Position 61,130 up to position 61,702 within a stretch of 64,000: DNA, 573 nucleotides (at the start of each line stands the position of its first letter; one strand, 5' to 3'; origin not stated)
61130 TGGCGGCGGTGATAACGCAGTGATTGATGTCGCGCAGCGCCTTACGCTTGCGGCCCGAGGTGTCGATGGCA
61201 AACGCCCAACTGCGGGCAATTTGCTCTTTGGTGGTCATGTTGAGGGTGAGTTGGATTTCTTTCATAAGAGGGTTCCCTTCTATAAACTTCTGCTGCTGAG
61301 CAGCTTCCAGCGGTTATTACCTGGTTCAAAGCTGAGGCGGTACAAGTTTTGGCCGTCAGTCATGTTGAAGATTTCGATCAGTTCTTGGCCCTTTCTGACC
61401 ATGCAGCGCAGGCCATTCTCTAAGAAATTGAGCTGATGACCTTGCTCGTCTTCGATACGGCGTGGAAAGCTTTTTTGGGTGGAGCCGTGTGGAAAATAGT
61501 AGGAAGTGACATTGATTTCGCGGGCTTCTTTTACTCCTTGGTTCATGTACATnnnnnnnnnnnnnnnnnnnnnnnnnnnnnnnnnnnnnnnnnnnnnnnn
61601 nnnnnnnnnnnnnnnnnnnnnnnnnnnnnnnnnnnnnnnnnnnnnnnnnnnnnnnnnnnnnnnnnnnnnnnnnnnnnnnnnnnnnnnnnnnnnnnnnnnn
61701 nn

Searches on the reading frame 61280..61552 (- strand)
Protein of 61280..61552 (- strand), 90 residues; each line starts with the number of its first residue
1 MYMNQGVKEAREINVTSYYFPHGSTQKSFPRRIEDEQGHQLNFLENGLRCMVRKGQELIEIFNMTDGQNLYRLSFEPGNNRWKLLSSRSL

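Call 6: search_protein_families(library=pfam, proteins=[window:61280-61552:-], max_evalue=0.01)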
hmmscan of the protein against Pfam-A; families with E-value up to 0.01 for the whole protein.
window:61280-61552:- (90 aa): 0 families

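Call 10: find_encoding_contigs(protein=window:61283-61552:-, flank=3000, max_places=10)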
Protein window:61283-61552:- (90 aa): no gene with exactly this product is on record in the collection.

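Call 13: find_homologous_proteins(query=window:61283-61552:-, max_evalue=0.001)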
Query window:61283-61552:- (90 aa): 57 proteins with E <= 0.001 among 58 candidates.
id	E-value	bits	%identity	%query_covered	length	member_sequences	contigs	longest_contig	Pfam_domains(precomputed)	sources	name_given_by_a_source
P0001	4.1e-53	194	100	98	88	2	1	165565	-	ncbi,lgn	-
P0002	2.0e-43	164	84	98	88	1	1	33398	-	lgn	-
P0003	2.8e-39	150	82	92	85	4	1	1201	-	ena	-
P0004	4.3e-39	150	81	90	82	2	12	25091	-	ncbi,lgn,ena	-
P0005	2.8e-38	147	78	92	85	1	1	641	-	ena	-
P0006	4.1e-38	147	80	100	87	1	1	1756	-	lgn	-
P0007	9.4e-38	145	78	100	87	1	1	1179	-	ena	-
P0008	9.7e-36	139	76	98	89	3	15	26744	-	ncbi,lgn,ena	-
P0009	3.0e-35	137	77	92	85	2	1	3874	-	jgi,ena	-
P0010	5.6e-34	133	75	92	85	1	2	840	-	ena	-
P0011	5.7e-33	130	74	89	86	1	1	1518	-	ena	-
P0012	8.0e-32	126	73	89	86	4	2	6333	-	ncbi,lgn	-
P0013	5.5e-29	117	69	89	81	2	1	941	-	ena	-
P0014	2.9e-28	115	70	89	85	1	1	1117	-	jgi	jgi:hypothetical protein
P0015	4.2e-28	115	72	88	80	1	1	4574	-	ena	-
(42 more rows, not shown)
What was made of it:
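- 61280..61546 (-): p88: 88-aa all-beta protein of unknown function, first gene after the leader. The start is probably ATG 61544-61546, not 61550-61552. 57 homologues, all unnamed, in Saccharimonadia or Patescibacteria (call 13).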

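Call 15: find_related_loci(query=A2, collection=genome_contigs, flank=3000)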
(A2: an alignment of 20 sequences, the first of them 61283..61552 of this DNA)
Query A2 (90 aa) in genome_contigs; peptide patterns used: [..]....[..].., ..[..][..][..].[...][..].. (x = any residue, [..] = any of these).
43 stretches matched a pattern; 21 encode a relative of the query (tblastn E <= 1e-3); 21 distinct loci.
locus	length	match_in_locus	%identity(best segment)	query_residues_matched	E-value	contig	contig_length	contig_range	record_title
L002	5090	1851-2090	73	11-90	1e-38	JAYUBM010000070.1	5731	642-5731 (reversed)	MAG: bacterium isolate GFS_6762 GFS_6762_69, whole genome shotgun sequence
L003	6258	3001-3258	66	1-90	2e-36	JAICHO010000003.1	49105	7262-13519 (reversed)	MAG: Candidatus Saccharibacteria bacterium isolate GZL_FP_2_bin.7 k141_5526562_length_49105_cov_11.0000, whole genome sh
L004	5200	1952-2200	63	1-90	3e-35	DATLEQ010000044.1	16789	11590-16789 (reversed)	MAG TPA_asm: Candidatus Limnocylindrales bacterium isolate SMAG_U14380 k141_476332, whole genome shotgun sequence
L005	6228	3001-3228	69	11-90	3e-32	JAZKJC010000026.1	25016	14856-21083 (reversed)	MAG: Patescibacteria group bacterium isolate ADI_DC_SW_02_SPN_11032020-bin081_1 DCSW02SPN_B081_1_000000000026, whole gen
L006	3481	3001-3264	58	1-90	1e-31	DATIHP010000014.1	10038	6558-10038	MAG TPA_asm: Candidatus Saccharimonadales bacterium isolate SMAG_U15641 k141_407262, whole genome shotgun sequence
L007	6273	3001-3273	60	1-90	2e-31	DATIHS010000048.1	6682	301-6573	MAG TPA_asm: Patescibacteria group bacterium isolate SMAG_U15644 k141_293865, whole genome shotgun sequence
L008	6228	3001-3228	66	11-90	5e-31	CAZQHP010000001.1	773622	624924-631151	MAG TPA_asm: uncultured Candidatus Saccharibacteria bacterium isolate SRP178908_co1_46 genome assembly, contig: NODE_2_l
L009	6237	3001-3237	62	2-90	6e-31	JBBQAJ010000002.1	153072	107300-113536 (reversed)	MAG: Candidatus Saccharimonadales bacterium isolate Co_metawrap_1474 Cmw_1474_k141_29197495_length_153072_cov_16.9992, w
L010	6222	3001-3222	64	13-90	1e-29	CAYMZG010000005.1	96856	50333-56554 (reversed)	MAG TPA_asm: uncultured Candidatus Saccharibacteria bacterium isolate SRP298887_co1_121 genome assembly, contig: NODE_87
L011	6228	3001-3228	65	11-90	7e-30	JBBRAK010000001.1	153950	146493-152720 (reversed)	MAG: Candidatus Saccharimonadales bacterium isolate Co_metawrap_2292 Cmw_2292_k141_1124525_length_153950_cov_12.9997, wh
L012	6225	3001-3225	62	12-90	3e-29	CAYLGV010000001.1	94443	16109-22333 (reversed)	MAG TPA_asm: uncultured Candidatus Saccharibacteria bacterium isolate SRP296810_co1_372 genome assembly, contig: NODE_20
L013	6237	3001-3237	56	11-90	6e-28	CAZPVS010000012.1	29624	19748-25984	MAG TPA_asm: uncultured Candidatus Saccharibacteria bacterium isolate SRP329715_co1_113 genome assembly, contig: NODE_21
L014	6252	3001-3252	53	3-89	9e-28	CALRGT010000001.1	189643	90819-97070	MAG: uncultured Candidatus Saccharimonas sp. isolate MsH-01oct19-19 genome assembly, contig: MsH-01oct19-C63, whole geno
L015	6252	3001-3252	53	3-89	9e-28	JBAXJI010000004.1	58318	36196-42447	MAG: Candidatus Saccharibacteria bacterium isolate ELA371 MAG371_4, whole genome shotgun sequence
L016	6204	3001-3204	63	12-83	4e-27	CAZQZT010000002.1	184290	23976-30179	MAG TPA_asm: uncultured Candidatus Saccharibacteria bacterium isolate binchicken_co308_31 genome assembly, contig: NODE_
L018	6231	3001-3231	51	11-88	1e-25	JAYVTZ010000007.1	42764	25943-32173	MAG: Burkholderiaceae bacterium isolate GL74_UP_metabat_189 GL74_UP_metabat_189_6, whole genome shotgun sequence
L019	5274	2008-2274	46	1-86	4e-21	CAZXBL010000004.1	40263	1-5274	MAG TPA_asm: uncultured Candidatus Saccharibacteria bacterium isolate binchicken_co174_40 genome assembly, contig: NODE_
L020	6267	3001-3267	44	1-86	2e-19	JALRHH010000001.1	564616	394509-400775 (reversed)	MAG: Candidatus Saccharimonadia bacterium isolate MYJ.17 NODE_1_length_564616_cov_19.245983, whole genome shotgun sequen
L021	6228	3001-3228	41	11-90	2e-14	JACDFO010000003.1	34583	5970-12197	MAG: Candidatus Saccharibacteria bacterium isolate MGR_bin388 SD2905_NODE_136_length_34583_cov_1.094120, whole genome sh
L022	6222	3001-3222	38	11-88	1e-12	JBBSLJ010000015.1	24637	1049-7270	MAG: Candidatus Saccharimonadales bacterium isolate metawrap_LS4_6 metawrap_LS4_6_K_510050_L_24637_cov_14.2361, whole ge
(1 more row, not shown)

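Call 20: find_related_loci(query=A2, collection=metagenome_contigs, flank=1500)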
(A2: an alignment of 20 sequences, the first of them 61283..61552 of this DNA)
Query A2 (90 aa) in metagenome_contigs; peptide patterns used: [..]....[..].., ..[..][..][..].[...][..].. (x = any residue, [..] = any of these).
42 stretches matched a pattern; 16 encode a relative of the query (tblastn E <= 1e-3); 16 distinct loci.
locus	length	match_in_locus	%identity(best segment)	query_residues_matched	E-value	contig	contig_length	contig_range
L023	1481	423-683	73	1-90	1e-43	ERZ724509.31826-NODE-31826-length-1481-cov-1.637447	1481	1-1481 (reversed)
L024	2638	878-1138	74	1-90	2e-42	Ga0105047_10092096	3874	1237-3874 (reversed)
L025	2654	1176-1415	70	11-90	4e-39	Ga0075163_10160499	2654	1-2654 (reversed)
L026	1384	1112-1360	66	8-90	4e-38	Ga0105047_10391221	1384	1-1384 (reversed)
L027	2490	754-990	66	11-90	7e-34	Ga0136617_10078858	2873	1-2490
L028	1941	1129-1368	62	1-90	4e-32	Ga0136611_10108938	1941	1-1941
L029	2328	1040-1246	63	11-83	2e-28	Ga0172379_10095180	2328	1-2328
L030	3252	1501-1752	53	3-89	3e-28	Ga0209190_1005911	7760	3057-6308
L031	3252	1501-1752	53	3-89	3e-28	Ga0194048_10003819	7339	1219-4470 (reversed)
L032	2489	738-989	53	3-89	3e-28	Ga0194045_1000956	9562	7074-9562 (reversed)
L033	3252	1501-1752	53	3-89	3e-28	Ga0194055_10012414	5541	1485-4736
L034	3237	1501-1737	55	11-90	1e-27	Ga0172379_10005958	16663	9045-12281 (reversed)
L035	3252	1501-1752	49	1-90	5e-24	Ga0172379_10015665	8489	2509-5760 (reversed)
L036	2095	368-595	45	11-90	3e-16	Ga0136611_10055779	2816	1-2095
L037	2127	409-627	34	13-89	7e-14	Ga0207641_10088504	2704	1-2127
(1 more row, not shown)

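Call 29: search_protein_families(library=pfam, proteins=[L003:3273-3515:+, L003:3694-4038:+, L003:4035-5327:+, L008:3238-3633:+, L008:3630-4916:+, L011:3231-3497:+, L011:3478-4716:+, L016:3320-3592:+, L013:3702-5477:+, L014:3761-4750:+], max_evalue=0.01)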
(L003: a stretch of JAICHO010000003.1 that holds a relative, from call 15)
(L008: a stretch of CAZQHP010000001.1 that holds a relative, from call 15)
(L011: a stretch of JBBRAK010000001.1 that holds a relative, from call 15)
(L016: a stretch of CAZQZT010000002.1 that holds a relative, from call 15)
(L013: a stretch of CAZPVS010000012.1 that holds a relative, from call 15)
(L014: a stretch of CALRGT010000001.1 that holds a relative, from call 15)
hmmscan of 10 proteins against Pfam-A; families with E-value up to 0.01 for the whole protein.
L003:3273-3515:+ (80 aa): 2 families
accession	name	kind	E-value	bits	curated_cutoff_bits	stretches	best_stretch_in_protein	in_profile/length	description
PF00817.25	IMS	-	2e-07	31.4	23.2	1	38-75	31-65/148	impB/mucB/samB family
PF08827.16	DUF1805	-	0.0021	18.7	29.5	1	39-65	34-60/64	Domain of unknown function (DUF1805)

L003:3694-4038:+ (114 aa): 1 family
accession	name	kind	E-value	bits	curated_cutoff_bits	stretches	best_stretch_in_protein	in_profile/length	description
PF00717.28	Peptidase_S24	-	9.1e-06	25.8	23.3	1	13-85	6-77/116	Peptidase S24-like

L003:4035-5327:+ (430 aa): 4 families
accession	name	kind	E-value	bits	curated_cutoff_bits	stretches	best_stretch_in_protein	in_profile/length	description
PF00817.25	IMS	-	3.5e-37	128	23.2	1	9-154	1-148/148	impB/mucB/samB family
PF11799.13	IMS_C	-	2.7e-18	66.8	20.7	1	248-362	1-109/109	impB/mucB/samB family C-terminal domain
PF13438.11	DUF4113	-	3.8e-16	59.3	24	1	378-423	4-49/51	Domain of unknown function (DUF4113)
PF11798.14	IMS_HHH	-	0.0016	19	24.4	1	183-201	11-29/32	IMS family HHH motif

L008:3238-3633:+ (131 aa): 1 family
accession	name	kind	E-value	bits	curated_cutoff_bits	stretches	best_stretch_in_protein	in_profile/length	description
PF00717.28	Peptidase_S24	-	2.2e-06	27.8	23.3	1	30-103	6-78/116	Peptidase S24-like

L008:3630-4916:+ (428 aa): 3 families
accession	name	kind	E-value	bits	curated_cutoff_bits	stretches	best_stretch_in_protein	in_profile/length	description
PF00817.25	IMS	-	2.2e-34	118.9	23.2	1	9-154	1-148/148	impB/mucB/samB family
PF11799.13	IMS_C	-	4.7e-18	66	20.7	1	248-362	1-109/109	impB/mucB/samB family C-terminal domain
PF13438.11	DUF4113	-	7.4e-15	55.2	24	1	378-423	4-49/51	Domain of unknown function (DUF4113)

L011:3231-3497:+ (88 aa): 0 families

L011:3478-4716:+ (412 aa): 2 families
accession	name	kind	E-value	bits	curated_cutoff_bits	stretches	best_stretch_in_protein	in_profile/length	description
PF00817.25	IMS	-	2.8e-32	112.1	23.2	1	16-165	1-147/148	impB/mucB/samB family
PF11799.13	IMS_C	-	1.2e-11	45.4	20.7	1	254-361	3-109/109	impB/mucB/samB family C-terminal domain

L016:3320-3592:+ (90 aa): 0 families

L013:3702-5477:+ (591 aa): 5 families
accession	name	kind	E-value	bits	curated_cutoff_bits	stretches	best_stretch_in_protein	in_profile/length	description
PF00005.33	ABC_tran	-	3.2e-33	115.7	25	1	354-503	1-137/137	ABC transporter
PF00664.28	ABC_membrane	-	9.6e-33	114.5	28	1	19-291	2-271/274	ABC transporter transmembrane region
PF02463.25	SMC_N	-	1.3e-08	35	40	1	351-546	135-212/220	RecF/RecN/SMC N terminal domain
PF13401.12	AAA_22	-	0.00045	21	27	1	367-520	8-104/130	AAA domain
PF00004.35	AAA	-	0.0072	17.2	21.2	0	446-526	17-97/131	ATPase family associated with various cellular activities (AAA)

L014:3761-4750:+ (329 aa): 2 families
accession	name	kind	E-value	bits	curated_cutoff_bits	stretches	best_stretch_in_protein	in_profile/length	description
PF03741.22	TerC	-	2.6e-41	141.8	27.8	1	84-290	3-176/178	Integral membrane protein TerC family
PF13858.11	DUF4199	-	0.00058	20.8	32.3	1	19-72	29-88/165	Protein of unknown function (DUF4199)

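Call 31: search_protein_families(library=ncbifam, proteins=[window:61283-61546:-, L011:3231-3497:+, L016:3320-3592:+], max_evalue=0.1)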
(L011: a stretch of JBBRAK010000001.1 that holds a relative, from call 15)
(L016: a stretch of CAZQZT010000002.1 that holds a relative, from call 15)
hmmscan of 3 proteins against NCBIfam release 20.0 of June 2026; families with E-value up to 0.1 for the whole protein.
window:61283-61546:- (88 aa): 0 families

L011:3231-3497:+ (88 aa): 0 families

L016:3320-3592:+ (90 aa): 0 families

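Call 36: predict_structure(alignment_id=A2)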
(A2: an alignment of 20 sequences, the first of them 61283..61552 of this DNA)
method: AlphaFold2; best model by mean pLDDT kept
length: 90 residues; sequences in the alignment: 20
mean_pLDDT: 88.4   pTM: 0.77
mean pLDDT of the five models: 88.4, 85.2, 84.7, 72.0, 54.1
residues with pLDDT >= 90: 66; 70-90: 15; 50-70: 2; < 50: 7
segments of 3 or more residues with pLDDT < 50: 1-7
pLDDT, mean of each block of 10 residues (from residue 1): 51 95 84 94 95 91 97 94 95
secondary structure, 60 per line:
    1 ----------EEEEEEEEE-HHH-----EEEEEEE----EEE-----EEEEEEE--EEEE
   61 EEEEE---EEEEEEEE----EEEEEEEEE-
elements in order: E11-19 E29-35 E40-42 E48-54 E57-65 E69-76 E81-89

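Call 40: fold_search(model_id=the predicted structure, library=pdb)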
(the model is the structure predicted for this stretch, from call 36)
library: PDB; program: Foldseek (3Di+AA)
matches with E <= 10: 712; with E <= 0.001: 0
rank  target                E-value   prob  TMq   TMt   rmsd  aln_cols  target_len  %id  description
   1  1lfo                  3.9e-01  0.16  0.28  0.21  16.1       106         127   10  LIVER FATTY ACID BINDING PROTEIN-OLEATE COMPLEX (released 1997-06-16)
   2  2ft9                  4.1e-01  0.20  0.28  0.22  15.1       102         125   14  Crystal structure of axolotl (Ambystoma mexicanum) liver bile acid-binding protein bound to cholic acid (released 2006-04-11)
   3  3b2k                  4.1e-01  0.18  0.29  0.21  16.0       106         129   12  Iodide derivative of human LFABP (released 2012-06-20)
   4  4o4x_B                4.6e-01  0.57  0.36  0.08  13.4        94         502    5  Crystal structure of the vaccine antigen Transferrin Binding Protein B (TbpB) double mutant Tyr-167-Ala and Trp-176-Al (released 2015-01-14)
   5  3pe7                  4.6e-01  0.51  0.33  0.10  10.0        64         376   14  Oligogalacturonate lyase in complex with manganese (released 2010-11-03)
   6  3b2h                  4.9e-01  0.16  0.29  0.21  16.0       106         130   12  Iodide derivative of human LFABP at high resolution (released 2012-06-20)
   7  7o0j                  4.9e-01  0.15  0.26  0.20  15.1       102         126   10  High resolution structure of recombinant chichen liver Bile Acid Binding Protein (cL-BABP) (released 2021-05-12)
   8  2lba_MODEL_1_A        5.1e-01  0.18  0.26  0.20  13.7        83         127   18  Solution structure of chicken ileal BABP in complex with glycochenodeoxycholic acid (released 2011-09-14)
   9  2wut                  5.4e-01  0.54  0.37  0.27  12.9        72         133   10  Crystal structure of human myelin protein P2 in complex with palmitate (released 2010-05-12)
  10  4d6b                  5.4e-01  0.54  0.37  0.26  12.9        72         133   10  Human myelin protein P2, mutant P38G (released 2015-05-20)
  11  6ew2                  5.4e-01  0.28  0.36  0.26  14.5       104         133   12  Human myelin protein P2 F57A mutant, tetragonal crystal form (released 2018-07-11)
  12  6xu9                  5.7e-01  0.54  0.37  0.26  12.9        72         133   10  Human myelin protein P2 mutant K3N (released 2020-04-08)
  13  8ts6_A                5.7e-01  0.14  0.28  0.07  12.7       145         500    5  Cyanophage A-1(L) portal (released 2024-04-10)
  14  8qqf_C                6.1e-01  0.89  0.37  0.29   4.0        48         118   10  TBC1D23 PH domain complexed with STX16 TLY motif (released 2024-04-10)
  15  6xvr                  6.1e-01  0.25  0.36  0.26  14.7       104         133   12  Human myelin protein P2 mutant L35S (released 2020-04-08)
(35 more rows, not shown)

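Call 56: search_protein_families(library=pfam, proteins=[L004:2500-2874:+, L004:2874-4163:+, L005:3301-3639:+, L005:3756-5045:+, L007:3368-3706:+, L007:3595-4989:+, L009:4173-5408:+, L010:3945-5315:+, L021:3497-4888:+, L022:4124-5416:+], max_evalue=0.001)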
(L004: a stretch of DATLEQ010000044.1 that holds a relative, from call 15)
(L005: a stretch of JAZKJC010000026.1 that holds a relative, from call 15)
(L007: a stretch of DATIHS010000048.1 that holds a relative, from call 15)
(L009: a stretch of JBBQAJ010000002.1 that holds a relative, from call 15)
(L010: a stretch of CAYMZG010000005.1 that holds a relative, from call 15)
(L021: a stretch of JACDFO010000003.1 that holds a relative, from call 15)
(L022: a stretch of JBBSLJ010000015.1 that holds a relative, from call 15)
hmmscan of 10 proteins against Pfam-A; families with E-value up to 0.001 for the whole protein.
L004:2500-2874:+ (124 aa): 1 family
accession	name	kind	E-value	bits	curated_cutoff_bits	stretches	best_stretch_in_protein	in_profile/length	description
PF00717.28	Peptidase_S24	-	3.2e-06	27.3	23.3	1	24-94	6-75/116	Peptidase S24-like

L004:2874-4163:+ (429 aa): 4 families
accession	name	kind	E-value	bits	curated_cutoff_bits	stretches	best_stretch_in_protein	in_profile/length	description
PF00817.25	IMS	-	1.9e-35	122.4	23.2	1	9-154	1-148/148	impB/mucB/samB family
PF11799.13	IMS_C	-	7.6e-19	68.6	20.7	1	248-362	1-109/109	impB/mucB/samB family C-terminal domain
PF13438.11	DUF4113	-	9.6e-16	58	24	1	378-424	4-50/51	Domain of unknown function (DUF4113)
PF11798.14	IMS_HHH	-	0.00024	21.6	24.4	1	180-201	8-29/32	IMS family HHH motif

L005:3301-3639:+ (112 aa): 1 family
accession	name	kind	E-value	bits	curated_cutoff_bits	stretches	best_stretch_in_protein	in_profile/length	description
PF00717.28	Peptidase_S24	-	1.5e-06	28.3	23.3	1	11-84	6-78/116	Peptidase S24-like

L005:3756-5045:+ (429 aa): 4 families
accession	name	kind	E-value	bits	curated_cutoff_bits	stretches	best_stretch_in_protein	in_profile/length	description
PF00817.25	IMS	-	1.8e-36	125.7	23.2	1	10-155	1-148/148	impB/mucB/samB family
PF11799.13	IMS_C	-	9.5e-19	68.3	20.7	1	249-363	1-109/109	impB/mucB/samB family C-terminal domain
PF13438.11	DUF4113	-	1.3e-17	64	24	1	379-426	4-51/51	Domain of unknown function (DUF4113)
PF11798.14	IMS_HHH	-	4.5e-05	23.9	24.4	1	178-202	5-29/32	IMS family HHH motif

L007:3368-3706:+ (112 aa): 1 family
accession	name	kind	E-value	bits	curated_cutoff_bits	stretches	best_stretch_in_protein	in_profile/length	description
PF00717.28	Peptidase_S24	-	2.6e-06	27.6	23.3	1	11-81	6-75/116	Peptidase S24-like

L007:3595-4989:+ (464 aa): 4 families
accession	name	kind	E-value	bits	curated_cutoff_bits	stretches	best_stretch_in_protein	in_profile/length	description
PF00817.25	IMS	-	1.4e-33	116.3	23.2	1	45-190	1-148/148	impB/mucB/samB family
PF11799.13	IMS_C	-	1.1e-17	64.8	20.7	1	284-398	1-109/109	impB/mucB/samB family C-terminal domain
PF13438.11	DUF4113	-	1.1e-15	57.8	24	1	414-459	4-49/51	Domain of unknown function (DUF4113)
PF11798.14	IMS_HHH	-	0.0001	22.7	24.4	1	215-237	7-29/32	IMS family HHH motif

L009:4173-5408:+ (411 aa): 2 families
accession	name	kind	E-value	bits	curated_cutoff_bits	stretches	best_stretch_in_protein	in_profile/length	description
PF00817.25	IMS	-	7.4e-32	110.8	23.2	1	15-164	1-147/148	impB/mucB/samB family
PF11799.13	IMS_C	-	2.2e-13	51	20.7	1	253-360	3-109/109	impB/mucB/samB family C-terminal domain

L010:3945-5315:+ (456 aa): 3 families
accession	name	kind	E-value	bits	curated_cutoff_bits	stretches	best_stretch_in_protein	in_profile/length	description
PF00817.25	IMS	-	5.3e-35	121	23.2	1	35-180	1-148/148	impB/mucB/samB family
PF11799.13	IMS_C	-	2.7e-19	70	20.7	1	274-388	1-109/109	impB/mucB/samB family C-terminal domain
PF13438.11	DUF4113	-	1.5e-15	57.4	24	1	404-451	4-51/51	Domain of unknown function (DUF4113)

L021:3497-4888:+ (463 aa): 4 families
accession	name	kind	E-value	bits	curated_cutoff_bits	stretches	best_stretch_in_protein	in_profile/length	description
PF00817.25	IMS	-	1.5e-33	116.3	23.2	1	45-190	1-148/148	impB/mucB/samB family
PF11799.13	IMS_C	-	2.1e-18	67.2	20.7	1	284-397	1-108/109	impB/mucB/samB family C-terminal domain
PF13438.11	DUF4113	-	1.5e-17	63.8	24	1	414-461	4-51/51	Domain of unknown function (DUF4113)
PF11798.14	IMS_HHH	-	0.00058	20.4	24.4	0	219-237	11-29/32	IMS family HHH motif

L022:4124-5416:+ (430 aa): 3 families
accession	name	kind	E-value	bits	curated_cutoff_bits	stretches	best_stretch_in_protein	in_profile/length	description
PF00817.25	IMS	-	2.5e-33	115.5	23.2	1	9-154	1-148/148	impB/mucB/samB family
PF13438.11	DUF4113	-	1.1e-17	64.2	24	1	378-425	4-51/51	Domain of unknown function (DUF4113)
PF11799.13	IMS_C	-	9.7e-17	61.8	20.7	1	249-362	2-109/109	impB/mucB/samB family C-terminal domain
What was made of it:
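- Closest known: LexA/SOS-box control of umuDC. Same: The controlled genes are of the same kind in relatives: a UmuD-like S24 peptidase plus a UmuC-like Y-family polymerase with DUF4113 (calls 29, 56).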

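Call 58: search_protein_families(library=pfam, alignment_id=A2, max_evalue=5)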
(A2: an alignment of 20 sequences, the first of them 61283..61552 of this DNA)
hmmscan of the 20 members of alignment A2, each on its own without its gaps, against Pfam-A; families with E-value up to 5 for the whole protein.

A. member 1, window:61283-61552:- (90 aa): 1 family
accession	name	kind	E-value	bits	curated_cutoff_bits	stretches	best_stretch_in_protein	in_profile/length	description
PF20250.3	FapA_N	-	0.038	13.8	27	1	25-69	87-130/178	Flagellar Assembly Protein A N-terminal region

B. families by the number of members that match (of 20 scanned): 7 families
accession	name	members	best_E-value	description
PF20250.3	FapA_N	6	0.036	Flagellar Assembly Protein A N-terminal region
PF01129.24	ART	1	0.0034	NAD:arginine ADP-ribosyltransferase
PF16217.10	M64_N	1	0.071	Peptidase M64 N-terminus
PF17151.10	CHASE7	1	0.2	Periplasmic sensor domain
PF12894.13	ANAPC4_WD40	1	0.21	Anaphase-promoting complex subunit 4 WD40 domain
PF22920.2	UvrC_RNaseH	1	0.21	UvrC Ribonuclease H-like domain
PF21003.3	NucS_N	1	0.23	Endonuclease NucS N-terminal PH-like domain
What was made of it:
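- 61280..61546 (-): No Pfam or NCBIfam family (calls 6, 31, 58).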

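Call 59: search_solved_structures(query=A2, max_evalue=10)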
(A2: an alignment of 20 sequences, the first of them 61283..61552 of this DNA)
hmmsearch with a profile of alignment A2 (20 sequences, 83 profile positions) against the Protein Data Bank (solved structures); distinct sequences matched with E-value up to 10: 3.
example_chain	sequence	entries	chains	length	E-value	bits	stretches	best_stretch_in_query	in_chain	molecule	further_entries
9rhi_R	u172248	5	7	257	0.18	15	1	18-73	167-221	Mitochondrial morphogenesis protein SLD7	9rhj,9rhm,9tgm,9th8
3x38_A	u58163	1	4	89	1.3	12.2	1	30-73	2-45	Mitochondrial morphogenesis protein SLD7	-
2a37_A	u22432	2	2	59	1.4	12.1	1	46-69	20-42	Protein E(sev)2B | SH2-SH3 adapter protein drk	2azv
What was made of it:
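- Tried and rejected: Nothing significant (calls 6, 31, 36, 40, 58, 59).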

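Call 70: search_protein_families(library=pfam, proteins=[L019:2719-4149:-, L019:4557-5252:-, L019:2330-2722:+, L020:3926-5254:-, L020:3337-3906:-, L018:3434-4414:+, L018:3210-3428:+, L009:3423-3926:+], max_evalue=0.001)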
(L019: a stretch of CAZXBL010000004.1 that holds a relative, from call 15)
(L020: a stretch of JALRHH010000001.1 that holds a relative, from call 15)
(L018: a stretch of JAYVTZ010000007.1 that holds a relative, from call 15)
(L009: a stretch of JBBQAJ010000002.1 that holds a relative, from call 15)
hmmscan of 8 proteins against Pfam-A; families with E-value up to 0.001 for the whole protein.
L019:2719-4149:- (476 aa): 3 families
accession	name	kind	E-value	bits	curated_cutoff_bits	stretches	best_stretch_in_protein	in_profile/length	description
PF00817.25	IMS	-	1.7e-36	125.8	23.2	1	45-188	1-146/148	impB/mucB/samB family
PF11799.13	IMS_C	-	1.5e-20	74.1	20.7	1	296-410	1-109/109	impB/mucB/samB family C-terminal domain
PF13438.11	DUF4113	-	8.9e-16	58.1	24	1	426-473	4-51/51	Domain of unknown function (DUF4113)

L019:4557-5252:- (231 aa): 0 families

L019:2330-2722:+ (130 aa): 0 families

L020:3926-5254:- (442 aa): 3 families
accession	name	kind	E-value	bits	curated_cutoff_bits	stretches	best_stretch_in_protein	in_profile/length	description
PF00817.25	IMS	-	8.6e-36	123.5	23.2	1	10-153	1-146/148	impB/mucB/samB family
PF11799.13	IMS_C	-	2.1e-22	80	20.7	1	259-373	1-109/109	impB/mucB/samB family C-terminal domain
PF13438.11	DUF4113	-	7.7e-16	58.3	24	1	389-434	4-49/51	Domain of unknown function (DUF4113)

L020:3337-3906:- (189 aa): 3 families
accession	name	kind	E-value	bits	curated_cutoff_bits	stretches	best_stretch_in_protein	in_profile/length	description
PF04471.18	Mrr_cat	-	1.7e-29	102.7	21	1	73-182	1-115/115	Restriction endonuclease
PF22722.2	NA-iREase1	-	5.9e-10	39.5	27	1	81-179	1-105/106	NACHT-associated inactive Restriction Endonuclease 1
PF13156.12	Mrr_cat_2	-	2.2e-08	34.5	22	1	100-164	25-94/127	Restriction endonuclease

L018:3434-4414:+ (326 aa): 2 families
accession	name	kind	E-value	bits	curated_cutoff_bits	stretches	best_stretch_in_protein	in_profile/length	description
PF03741.22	TerC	-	2e-43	148.6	27.8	1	83-290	2-176/178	Integral membrane protein TerC family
PF13858.11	DUF4199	-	0.00074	20.4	32.3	1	20-74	35-89/165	Protein of unknown function (DUF4199)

L018:3210-3428:+ (72 aa): 0 families

L009:3423-3926:+ (167 aa): 0 families
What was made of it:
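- On Riboswitch (transcription-attenuation type): The gene context (unknown small proteins, umuDC, and in some loci TerC or an ABC exporter) does not name a ligand (calls 29, 56, 70).
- On umuDC (Pol V-type) operon: The feature is met in relatives L003-L005, L007-L012, L016, L021 and L022 (calls 29, 56) and on the opposite strand in L019 and L020 (call 70).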
